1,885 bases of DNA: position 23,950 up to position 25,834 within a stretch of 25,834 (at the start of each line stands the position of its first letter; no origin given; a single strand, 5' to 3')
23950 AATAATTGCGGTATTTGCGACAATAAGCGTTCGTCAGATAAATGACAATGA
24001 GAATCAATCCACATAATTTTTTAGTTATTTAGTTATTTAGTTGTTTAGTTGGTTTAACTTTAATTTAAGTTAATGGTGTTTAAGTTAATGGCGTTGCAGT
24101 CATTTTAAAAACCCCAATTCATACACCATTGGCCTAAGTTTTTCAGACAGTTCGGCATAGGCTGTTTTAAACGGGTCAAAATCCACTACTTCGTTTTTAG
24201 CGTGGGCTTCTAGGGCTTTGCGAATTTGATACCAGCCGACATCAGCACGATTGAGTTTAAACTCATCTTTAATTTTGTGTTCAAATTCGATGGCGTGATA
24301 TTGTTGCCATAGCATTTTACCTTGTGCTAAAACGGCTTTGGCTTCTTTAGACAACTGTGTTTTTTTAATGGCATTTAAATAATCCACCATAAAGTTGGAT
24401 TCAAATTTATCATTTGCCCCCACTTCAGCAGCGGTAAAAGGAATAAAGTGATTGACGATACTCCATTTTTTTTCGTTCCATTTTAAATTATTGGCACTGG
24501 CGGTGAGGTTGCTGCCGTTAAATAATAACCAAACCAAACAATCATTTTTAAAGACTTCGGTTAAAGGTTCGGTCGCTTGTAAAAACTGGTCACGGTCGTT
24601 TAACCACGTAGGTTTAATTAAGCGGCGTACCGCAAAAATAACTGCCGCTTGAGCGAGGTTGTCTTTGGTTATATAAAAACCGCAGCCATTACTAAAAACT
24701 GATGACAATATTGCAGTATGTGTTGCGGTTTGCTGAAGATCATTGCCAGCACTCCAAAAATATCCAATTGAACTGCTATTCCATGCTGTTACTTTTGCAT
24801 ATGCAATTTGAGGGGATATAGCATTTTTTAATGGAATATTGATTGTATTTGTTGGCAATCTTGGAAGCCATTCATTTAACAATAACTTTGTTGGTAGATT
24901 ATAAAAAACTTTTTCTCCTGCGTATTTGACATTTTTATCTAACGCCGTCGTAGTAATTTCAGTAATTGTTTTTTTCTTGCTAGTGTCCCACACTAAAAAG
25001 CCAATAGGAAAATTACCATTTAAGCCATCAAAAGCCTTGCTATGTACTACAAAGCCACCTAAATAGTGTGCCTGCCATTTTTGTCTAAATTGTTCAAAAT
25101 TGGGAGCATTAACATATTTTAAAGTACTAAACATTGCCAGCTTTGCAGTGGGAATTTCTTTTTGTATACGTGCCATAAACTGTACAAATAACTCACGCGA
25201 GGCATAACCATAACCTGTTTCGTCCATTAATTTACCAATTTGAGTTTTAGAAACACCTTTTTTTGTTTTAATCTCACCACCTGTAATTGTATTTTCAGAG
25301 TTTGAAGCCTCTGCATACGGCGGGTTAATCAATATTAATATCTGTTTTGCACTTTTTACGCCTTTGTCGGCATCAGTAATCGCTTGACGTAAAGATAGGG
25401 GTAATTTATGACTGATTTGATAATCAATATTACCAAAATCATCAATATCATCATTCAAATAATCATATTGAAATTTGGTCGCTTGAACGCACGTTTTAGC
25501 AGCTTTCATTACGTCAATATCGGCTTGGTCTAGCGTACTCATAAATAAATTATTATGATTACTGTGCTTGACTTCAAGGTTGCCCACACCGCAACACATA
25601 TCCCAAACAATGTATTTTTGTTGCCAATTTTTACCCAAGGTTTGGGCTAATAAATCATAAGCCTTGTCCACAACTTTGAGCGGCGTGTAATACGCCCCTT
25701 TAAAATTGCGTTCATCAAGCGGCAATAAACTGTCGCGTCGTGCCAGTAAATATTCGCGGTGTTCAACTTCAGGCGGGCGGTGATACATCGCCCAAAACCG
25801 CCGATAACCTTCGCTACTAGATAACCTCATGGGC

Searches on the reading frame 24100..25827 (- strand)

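Call 20: search_protein_families(library=ncbifam, proteins=[window:24100-25827:-], max_evalue=1e-10)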
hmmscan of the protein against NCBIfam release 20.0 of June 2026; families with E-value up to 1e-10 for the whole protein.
window:24100-25827:- (575 aa): 0 families

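Call 53: search_protein_families(library=padloc, proteins=[window:24100-25827:-], max_evalue=0.001)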
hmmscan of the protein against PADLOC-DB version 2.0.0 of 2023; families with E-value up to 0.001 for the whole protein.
window:24100-25827:- (575 aa): 2 families
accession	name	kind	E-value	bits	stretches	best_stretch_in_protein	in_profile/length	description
PDLC03275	MTase_II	-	2.2e-06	25.4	0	41-84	14-54/343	Type II methyltransferase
PDLC03531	REase_II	-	0.00012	19.5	1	48-137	211-296/328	Type II restriction enzyme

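Call 64: search_protein_families(library=pfam, proteins=[window:24100-25827:-], max_evalue=0.001)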
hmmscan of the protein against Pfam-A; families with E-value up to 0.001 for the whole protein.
window:24100-25827:- (575 aa): 1 family
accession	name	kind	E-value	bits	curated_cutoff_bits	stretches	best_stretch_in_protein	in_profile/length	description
PF05175.20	MTS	-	5.6e-05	23.3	23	0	52-128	15-90/170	Methyltransferase small domain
